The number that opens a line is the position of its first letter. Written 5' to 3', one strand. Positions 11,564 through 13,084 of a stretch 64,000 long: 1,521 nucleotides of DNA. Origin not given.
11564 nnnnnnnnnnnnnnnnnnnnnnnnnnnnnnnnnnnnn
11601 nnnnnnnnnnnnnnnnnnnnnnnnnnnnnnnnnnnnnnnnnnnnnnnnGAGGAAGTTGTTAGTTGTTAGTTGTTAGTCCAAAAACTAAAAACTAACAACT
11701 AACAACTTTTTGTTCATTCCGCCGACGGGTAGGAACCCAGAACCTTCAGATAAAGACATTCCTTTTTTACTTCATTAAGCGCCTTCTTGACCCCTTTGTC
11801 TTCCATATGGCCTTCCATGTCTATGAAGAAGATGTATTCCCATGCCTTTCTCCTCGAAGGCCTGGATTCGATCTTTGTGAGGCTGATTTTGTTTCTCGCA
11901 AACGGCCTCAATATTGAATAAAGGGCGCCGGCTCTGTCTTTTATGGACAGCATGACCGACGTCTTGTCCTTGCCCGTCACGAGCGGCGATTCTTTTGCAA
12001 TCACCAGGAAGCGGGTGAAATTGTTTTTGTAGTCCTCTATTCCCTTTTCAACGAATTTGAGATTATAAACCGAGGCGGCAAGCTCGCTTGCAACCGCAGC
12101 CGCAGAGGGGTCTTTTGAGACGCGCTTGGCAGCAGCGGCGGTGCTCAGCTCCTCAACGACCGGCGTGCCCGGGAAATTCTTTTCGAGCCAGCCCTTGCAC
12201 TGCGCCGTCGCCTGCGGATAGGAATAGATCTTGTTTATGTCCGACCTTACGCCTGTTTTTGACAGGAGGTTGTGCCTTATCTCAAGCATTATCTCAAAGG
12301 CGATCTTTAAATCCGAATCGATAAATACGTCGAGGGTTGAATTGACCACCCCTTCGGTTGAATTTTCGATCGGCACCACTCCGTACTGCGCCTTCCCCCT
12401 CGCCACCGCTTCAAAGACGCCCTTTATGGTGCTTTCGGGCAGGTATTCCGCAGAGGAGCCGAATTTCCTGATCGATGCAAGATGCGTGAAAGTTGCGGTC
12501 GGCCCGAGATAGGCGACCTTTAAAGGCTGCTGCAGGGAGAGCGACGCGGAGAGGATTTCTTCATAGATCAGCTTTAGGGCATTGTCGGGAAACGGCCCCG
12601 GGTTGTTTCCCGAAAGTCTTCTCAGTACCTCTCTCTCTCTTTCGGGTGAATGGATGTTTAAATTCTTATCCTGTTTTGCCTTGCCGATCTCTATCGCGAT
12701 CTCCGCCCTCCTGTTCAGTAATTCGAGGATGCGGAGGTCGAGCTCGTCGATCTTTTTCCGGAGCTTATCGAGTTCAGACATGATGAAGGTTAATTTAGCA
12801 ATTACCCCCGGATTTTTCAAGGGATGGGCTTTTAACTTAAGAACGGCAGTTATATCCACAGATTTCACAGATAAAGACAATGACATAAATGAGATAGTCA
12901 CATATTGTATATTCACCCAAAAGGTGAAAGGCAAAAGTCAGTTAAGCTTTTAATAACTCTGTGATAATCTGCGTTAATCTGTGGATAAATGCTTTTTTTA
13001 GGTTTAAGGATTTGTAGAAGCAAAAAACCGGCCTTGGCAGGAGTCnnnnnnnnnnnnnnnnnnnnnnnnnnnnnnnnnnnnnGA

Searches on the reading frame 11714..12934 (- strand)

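Call 64: search_protein_families(library=pfam, proteins=[window:11714-12934:-], max_evalue=0.00001)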
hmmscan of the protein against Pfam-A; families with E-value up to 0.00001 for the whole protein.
window:11714-12934:- (406 aa): 3 families
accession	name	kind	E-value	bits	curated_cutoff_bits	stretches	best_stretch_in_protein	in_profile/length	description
PF00800.23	PDT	-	7.9e-62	208.7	25.2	1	140-316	1-180/181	Prephenate dehydratase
PF01817.26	CM_2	-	2.3e-23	82.6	27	1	58-136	1-80/80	Chorismate mutase type II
PF01842.31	ACT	-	7.7e-13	48.4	27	1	326-389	2-64/66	ACT domain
